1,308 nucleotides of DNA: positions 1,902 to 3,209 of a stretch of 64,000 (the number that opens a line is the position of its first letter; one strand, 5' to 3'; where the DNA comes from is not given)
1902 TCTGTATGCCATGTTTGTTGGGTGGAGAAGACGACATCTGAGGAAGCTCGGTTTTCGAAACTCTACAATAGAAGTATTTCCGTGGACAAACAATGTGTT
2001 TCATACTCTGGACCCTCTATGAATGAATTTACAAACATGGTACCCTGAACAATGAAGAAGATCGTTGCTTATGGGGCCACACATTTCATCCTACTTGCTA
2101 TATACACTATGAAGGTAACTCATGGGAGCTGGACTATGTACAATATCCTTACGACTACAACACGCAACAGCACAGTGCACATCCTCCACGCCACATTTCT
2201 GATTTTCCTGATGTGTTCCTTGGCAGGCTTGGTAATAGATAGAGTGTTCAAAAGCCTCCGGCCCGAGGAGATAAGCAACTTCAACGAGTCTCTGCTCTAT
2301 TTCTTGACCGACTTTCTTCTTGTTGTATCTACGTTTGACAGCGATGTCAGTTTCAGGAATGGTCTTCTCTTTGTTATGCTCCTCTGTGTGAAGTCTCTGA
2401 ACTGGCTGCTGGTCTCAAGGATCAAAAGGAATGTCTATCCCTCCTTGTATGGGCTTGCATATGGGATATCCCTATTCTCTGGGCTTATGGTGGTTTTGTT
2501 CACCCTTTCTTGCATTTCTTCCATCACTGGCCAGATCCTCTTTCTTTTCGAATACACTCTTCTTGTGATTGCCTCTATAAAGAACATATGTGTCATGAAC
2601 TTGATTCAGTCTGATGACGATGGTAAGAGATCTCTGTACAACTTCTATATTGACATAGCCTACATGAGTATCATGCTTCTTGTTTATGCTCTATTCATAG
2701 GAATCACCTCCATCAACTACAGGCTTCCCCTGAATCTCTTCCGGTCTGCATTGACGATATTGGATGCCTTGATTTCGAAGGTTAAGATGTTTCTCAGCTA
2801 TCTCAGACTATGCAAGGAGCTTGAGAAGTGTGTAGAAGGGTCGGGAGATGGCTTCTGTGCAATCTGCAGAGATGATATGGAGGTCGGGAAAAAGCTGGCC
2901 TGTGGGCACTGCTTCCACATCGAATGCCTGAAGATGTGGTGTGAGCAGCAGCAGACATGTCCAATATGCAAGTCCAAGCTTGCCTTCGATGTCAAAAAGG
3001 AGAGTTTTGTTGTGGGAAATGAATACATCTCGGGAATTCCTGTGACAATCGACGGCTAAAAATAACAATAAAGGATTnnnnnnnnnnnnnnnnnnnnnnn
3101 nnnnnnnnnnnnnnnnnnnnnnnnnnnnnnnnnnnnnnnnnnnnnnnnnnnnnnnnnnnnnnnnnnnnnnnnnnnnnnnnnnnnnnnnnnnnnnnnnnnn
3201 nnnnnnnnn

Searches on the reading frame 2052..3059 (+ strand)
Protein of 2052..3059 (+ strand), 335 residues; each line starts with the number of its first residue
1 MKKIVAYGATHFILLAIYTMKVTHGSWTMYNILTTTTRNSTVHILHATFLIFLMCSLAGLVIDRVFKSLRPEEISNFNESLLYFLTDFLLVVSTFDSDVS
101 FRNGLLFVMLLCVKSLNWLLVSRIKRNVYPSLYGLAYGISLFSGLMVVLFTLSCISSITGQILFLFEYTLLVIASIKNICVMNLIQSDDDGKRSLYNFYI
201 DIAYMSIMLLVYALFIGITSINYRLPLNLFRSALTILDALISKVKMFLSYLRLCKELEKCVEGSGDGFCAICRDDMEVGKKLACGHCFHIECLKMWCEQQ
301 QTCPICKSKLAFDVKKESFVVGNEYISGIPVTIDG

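Call 77: search_protein_families(library=pfam, proteins=[window:2052-3059:+], max_evalue=0.01)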
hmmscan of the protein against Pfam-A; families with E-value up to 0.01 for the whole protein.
window:2052-3059:+ (335 aa): 8 families
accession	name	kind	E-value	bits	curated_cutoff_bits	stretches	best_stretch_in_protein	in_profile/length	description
PF25563.1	TPR_SYVN1_N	-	3e-31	109.4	31.4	1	4-255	2-267/268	E3 ubiquitin-protein ligase synoviolin-like, TPR repeats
PF13639.12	zf-RING_2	-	7.2e-10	39.4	27.3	1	269-307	3-44/44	Ring finger domain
PF13445.12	zf-RING_UBOX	-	2.8e-05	24.5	25.2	1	269-304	1-39/39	RING-type zinc-finger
PF12678.13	zf-rbx1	-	4.1e-05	24.2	31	1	283-307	31-55/55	RING-H2 zinc finger domain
PF00097.31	zf-C3HC4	-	7.2e-05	23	21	1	269-306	1-40/40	Zinc finger, C3HC4 type (RING finger)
PF13923.12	zf-C3HC4_2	-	0.00029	21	27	1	269-306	2-40/40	Zinc finger, C3HC4 type (RING finger)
PF17123.11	zf-RING_11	-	0.00081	19.5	27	1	269-293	2-29/29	RING-like zinc finger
PF13920.12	zf-C3HC4_3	-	0.0033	17.6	27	1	267-309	3-45/49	Zinc finger, C3HC4 type (RING finger)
